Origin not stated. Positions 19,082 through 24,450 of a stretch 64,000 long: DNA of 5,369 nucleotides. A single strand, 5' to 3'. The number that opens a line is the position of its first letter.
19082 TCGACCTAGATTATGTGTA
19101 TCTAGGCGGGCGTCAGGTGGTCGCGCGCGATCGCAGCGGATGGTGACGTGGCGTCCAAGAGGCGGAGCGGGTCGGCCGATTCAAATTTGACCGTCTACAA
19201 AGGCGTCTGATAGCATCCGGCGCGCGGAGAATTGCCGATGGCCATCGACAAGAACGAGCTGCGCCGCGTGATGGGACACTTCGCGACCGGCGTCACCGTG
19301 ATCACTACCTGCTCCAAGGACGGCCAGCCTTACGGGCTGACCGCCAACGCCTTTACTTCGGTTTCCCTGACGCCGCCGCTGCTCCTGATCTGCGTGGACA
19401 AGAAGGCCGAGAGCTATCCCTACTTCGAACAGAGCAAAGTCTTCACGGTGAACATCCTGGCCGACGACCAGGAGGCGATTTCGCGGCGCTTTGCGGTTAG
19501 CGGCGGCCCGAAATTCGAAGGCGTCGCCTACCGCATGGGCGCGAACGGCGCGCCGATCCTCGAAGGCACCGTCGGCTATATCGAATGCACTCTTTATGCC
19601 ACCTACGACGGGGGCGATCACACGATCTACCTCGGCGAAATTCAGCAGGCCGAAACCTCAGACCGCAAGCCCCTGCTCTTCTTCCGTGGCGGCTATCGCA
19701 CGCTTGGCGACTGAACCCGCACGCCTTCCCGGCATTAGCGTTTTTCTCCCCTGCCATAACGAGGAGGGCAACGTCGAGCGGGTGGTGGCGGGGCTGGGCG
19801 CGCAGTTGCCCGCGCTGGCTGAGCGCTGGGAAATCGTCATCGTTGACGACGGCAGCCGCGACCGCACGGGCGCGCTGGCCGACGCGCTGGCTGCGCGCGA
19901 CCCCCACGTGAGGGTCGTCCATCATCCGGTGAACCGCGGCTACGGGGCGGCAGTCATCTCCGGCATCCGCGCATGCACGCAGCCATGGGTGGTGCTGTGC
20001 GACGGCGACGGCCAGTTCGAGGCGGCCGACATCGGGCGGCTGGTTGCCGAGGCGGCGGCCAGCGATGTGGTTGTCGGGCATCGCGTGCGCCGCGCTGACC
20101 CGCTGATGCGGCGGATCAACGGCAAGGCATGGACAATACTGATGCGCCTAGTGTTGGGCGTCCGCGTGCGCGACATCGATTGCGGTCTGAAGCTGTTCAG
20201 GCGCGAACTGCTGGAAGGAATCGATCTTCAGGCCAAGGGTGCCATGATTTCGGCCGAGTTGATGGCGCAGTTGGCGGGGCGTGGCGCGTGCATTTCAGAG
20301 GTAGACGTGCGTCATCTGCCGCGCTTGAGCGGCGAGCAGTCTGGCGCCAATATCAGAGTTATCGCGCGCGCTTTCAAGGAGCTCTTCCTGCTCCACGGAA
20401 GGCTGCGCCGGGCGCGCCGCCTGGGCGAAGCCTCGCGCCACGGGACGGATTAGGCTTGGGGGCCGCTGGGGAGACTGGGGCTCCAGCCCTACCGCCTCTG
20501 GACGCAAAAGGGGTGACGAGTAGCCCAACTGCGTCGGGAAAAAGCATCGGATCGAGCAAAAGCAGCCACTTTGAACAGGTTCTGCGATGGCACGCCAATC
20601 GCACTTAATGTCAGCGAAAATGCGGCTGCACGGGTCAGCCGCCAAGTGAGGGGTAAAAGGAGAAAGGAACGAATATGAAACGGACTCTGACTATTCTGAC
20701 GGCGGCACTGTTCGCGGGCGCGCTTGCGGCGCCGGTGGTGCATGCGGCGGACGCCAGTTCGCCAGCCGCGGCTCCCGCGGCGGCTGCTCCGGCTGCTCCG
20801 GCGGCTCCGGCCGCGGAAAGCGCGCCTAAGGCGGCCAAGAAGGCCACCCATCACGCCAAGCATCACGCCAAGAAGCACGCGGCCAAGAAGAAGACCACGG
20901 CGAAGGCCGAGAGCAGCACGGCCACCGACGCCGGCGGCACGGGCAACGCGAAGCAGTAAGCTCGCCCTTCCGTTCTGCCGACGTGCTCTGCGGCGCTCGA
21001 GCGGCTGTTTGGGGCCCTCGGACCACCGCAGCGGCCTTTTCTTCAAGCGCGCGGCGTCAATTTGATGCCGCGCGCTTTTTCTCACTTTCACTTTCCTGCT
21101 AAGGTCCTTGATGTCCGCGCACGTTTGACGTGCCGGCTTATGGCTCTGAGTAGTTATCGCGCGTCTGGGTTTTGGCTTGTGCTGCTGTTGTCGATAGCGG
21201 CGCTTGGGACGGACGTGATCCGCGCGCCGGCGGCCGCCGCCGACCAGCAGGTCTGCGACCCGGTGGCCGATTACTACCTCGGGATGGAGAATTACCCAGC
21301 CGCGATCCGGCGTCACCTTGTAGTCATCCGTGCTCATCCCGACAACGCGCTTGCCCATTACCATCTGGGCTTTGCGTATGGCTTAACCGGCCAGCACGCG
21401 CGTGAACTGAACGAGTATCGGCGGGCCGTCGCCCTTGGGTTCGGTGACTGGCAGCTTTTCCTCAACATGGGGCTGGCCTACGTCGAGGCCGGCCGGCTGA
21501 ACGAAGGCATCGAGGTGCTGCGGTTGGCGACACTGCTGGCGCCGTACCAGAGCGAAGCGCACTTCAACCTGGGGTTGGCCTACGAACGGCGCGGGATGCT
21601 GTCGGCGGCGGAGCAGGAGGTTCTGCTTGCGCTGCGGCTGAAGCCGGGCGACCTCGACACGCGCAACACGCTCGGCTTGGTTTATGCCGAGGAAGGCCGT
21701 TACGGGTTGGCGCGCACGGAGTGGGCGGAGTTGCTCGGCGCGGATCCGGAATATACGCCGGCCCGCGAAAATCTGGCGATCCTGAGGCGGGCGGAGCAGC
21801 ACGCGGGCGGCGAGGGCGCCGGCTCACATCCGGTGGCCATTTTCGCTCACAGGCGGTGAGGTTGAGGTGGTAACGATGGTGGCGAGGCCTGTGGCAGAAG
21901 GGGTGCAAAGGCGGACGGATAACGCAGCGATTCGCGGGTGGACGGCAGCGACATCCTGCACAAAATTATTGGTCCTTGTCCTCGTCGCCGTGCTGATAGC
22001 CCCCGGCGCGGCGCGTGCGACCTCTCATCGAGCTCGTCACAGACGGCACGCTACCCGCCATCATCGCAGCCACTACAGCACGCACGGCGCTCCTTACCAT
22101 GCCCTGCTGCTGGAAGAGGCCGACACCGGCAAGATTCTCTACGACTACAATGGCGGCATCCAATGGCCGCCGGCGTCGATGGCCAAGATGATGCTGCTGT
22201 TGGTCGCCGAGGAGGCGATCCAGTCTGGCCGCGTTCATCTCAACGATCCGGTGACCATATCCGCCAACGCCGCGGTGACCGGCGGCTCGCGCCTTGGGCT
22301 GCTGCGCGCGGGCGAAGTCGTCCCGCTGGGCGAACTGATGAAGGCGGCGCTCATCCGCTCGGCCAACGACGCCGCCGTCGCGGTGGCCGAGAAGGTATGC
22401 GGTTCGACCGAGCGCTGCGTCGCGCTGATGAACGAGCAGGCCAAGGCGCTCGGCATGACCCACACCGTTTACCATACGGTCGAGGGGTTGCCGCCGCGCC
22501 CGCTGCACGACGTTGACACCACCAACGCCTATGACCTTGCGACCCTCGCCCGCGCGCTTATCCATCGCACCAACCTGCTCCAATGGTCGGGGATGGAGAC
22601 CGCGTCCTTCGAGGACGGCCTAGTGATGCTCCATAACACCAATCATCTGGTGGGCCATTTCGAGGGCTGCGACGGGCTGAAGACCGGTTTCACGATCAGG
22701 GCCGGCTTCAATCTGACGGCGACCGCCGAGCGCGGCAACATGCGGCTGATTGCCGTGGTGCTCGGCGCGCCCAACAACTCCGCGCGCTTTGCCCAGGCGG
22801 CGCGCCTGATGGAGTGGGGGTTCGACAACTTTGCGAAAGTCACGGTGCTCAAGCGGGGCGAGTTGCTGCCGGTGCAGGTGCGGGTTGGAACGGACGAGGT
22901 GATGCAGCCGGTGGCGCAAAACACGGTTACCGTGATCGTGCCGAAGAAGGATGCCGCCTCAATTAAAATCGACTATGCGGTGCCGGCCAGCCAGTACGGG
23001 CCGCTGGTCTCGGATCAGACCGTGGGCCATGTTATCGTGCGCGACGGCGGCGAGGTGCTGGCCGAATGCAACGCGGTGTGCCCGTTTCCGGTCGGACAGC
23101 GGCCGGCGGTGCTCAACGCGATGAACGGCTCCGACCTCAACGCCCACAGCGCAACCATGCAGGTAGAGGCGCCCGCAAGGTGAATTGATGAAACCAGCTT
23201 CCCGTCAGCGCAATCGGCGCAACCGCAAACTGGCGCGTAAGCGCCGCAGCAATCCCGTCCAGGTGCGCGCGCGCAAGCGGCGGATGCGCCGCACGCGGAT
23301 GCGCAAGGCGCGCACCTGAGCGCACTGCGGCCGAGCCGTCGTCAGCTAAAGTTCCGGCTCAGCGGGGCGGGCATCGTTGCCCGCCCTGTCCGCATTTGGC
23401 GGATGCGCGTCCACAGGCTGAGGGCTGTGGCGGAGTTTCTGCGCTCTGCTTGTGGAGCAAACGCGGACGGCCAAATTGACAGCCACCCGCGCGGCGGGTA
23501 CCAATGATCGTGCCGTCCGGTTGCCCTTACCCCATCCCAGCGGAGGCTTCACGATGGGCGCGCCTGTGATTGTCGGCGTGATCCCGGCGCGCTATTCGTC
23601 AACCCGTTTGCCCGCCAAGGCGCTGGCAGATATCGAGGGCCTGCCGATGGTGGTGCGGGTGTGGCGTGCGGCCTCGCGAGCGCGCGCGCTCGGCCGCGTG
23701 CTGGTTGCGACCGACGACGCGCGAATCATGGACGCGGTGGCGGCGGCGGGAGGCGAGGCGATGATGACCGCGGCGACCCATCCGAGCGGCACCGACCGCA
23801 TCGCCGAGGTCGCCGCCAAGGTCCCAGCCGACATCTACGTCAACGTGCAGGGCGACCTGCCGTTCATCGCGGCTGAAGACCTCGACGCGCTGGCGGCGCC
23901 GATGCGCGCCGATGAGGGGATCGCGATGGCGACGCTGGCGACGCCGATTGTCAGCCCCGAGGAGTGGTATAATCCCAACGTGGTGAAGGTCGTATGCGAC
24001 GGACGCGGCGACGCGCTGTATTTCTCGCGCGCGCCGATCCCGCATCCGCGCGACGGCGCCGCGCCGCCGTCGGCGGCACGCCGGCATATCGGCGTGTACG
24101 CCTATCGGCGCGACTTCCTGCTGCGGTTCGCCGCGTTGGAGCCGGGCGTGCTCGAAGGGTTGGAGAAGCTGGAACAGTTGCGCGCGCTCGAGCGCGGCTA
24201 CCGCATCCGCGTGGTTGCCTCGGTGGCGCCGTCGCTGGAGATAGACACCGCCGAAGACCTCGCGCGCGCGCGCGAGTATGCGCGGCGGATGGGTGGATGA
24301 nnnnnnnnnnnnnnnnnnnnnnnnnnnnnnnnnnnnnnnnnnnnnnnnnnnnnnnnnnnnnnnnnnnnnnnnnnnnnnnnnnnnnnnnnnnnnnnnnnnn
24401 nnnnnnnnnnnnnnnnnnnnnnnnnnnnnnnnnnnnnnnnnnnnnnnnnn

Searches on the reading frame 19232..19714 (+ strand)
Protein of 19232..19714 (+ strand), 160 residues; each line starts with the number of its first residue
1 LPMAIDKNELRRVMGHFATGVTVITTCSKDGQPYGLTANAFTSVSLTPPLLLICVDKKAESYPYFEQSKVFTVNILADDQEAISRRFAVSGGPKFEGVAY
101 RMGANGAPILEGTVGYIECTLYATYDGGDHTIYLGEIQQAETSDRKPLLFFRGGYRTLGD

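Call 6: search_protein_families(library=pfam, proteins=[window:19232-19714:+])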
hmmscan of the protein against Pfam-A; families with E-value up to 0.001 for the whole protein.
window:19232-19714:+ (160 aa): 1 family
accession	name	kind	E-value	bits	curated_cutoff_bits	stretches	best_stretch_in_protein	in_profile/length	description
PF01613.24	Flavin_Reduct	-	5.7e-46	156.8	27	1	14-158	1-152/153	Flavin reductase like domain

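Call 34: search_protein_families(library=ncbifam, max_evalue=1e-20, proteins=[window:19232-19714:+])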
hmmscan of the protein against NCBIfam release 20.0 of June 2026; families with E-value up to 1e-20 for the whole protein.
window:19232-19714:+ (160 aa): 7 families
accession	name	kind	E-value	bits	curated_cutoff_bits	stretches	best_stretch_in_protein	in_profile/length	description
NF045630.1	monooxsub_HsaB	equivalog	1.9e-45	154.9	230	1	4-157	4-158/186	3-hydroxy-9,10-secoandrosta-1,3,5(10)-triene-9,17-dione monooxygenase reductase subunit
NF045919.1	HphnlacHdxRed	equivalog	1e-44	152.9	340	1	4-156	4-156/309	p-hydroxyphenylacetate 3-hydroxylase reductase component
NF052639.1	FlvnRedFerAPor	equivalog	1.3e-40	138.7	260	1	8-156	5-153/158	flavin reductase FerA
NF042921.1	HpaC_Thermus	equivalog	5.9e-37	127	200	1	7-158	2-149/150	4-hydroxyphenylacetate 3-monooxygenase reductase subunit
NF045733.1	StyMonoxStyB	equivalog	2.9e-30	105.2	200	1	9-156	3-147/150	styrene monooxygenase NADH-dependent flavin reductase subunit StyB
TIGR03615.1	RutF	equivalog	4.4e-23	82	254.75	1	6-157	2-155/156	NADH-dependent FMN reductase RutF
TIGR02296.1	HpaC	equivalog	7.6e-23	81.2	205.95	1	11-158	2-153/154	4-hydroxyphenylacetate 3-monooxygenase, reductase component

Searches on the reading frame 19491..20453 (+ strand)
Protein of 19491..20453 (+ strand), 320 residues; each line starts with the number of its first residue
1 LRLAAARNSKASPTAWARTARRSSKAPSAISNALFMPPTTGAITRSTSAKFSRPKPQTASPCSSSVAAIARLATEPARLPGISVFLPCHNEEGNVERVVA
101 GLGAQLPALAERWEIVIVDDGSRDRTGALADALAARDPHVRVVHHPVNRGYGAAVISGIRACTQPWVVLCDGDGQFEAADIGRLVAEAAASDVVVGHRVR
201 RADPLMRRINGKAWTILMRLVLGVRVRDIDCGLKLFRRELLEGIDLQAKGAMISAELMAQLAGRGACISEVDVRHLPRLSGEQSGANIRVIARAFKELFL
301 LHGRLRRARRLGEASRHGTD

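Call 53: search_protein_families(library=pfam, proteins=[window:19491-20453:+])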
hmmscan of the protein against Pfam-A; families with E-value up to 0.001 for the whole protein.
window:19491-20453:+ (320 aa): 2 families
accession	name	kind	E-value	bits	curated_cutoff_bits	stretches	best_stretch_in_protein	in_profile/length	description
PF00535.33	Glycos_transf_2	-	3.3e-33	115.4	23.3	1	83-242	1-165/168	Glycosyl transferase family 2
PF13641.12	Glyco_tranf_2_3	-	1.3e-07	32.3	27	1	80-173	1-96/230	Glycosyltransferase like family 2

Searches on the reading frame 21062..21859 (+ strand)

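Call 53: search_protein_families(library=pfam, proteins=[window:21062-21859:+])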
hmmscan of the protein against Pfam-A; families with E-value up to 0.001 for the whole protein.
window:21062-21859:+ (265 aa): 11 families
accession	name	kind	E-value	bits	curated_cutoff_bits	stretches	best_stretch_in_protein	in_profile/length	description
PF13431.12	TPR_17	-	6.2e-14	51.5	24.4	0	88-114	5-31/34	Tetratricopeptide repeat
PF13414.12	TPR_11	-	1.9e-12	47.1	26.8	2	137-178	1-42/42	TPR repeat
PF13432.12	TPR_16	-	3.3e-12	47.1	32.7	1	134-197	1-64/65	Tetratricopeptide repeat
PF13181.12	TPR_8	-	1.2e-11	44.2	25.7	0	132-161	3-32/34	Tetratricopeptide repeat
PF07719.23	TPR_2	-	1.4e-10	40.8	27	0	165-197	2-34/34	Tetratricopeptide repeat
PF13428.12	TPR_14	-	8.9e-08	32.5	23.5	0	132-171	3-42/44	Tetratricopeptide repeat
PF00515.34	TPR_1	-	2.7e-07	30.6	27.8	0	165-195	2-32/34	Tetratricopeptide repeat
PF13424.12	TPR_12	-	1.6e-05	25.4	30.1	0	134-192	7-73/77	Tetratricopeptide repeat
PF13371.12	TPR_9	-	3.7e-05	24.1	35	0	173-229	4-60/73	Tetratricopeptide repeat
PF14559.12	TPR_19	-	4.7e-05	24.1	25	0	141-197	2-58/68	Tetratricopeptide repeat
PF13174.12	TPR_6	-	0.00042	21.2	26.3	0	133-154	3-24/33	Tetratricopeptide repeat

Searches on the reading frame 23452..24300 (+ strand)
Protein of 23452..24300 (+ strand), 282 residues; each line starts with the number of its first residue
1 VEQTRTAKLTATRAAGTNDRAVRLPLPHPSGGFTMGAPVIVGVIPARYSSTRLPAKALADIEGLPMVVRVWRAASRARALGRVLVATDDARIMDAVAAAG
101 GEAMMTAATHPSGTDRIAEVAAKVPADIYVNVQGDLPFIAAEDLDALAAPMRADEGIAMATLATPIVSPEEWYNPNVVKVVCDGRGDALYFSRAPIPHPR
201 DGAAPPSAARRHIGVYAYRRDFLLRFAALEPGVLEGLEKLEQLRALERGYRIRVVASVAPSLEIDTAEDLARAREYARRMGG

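Call 13: search_protein_families(library=pfam, proteins=[window:23452-24300:+])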
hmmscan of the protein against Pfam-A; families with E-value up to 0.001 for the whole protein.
window:23452-24300:+ (282 aa): 2 families
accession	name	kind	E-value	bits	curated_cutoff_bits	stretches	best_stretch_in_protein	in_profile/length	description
PF02348.25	CTP_transf_3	-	3.6e-52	177.7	22.6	1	42-252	2-217/217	Cytidylyltransferase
PF12804.13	NTP_transf_3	-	1.7e-06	28.8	27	1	55-161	15-122/160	MobA-like NTP transferase domain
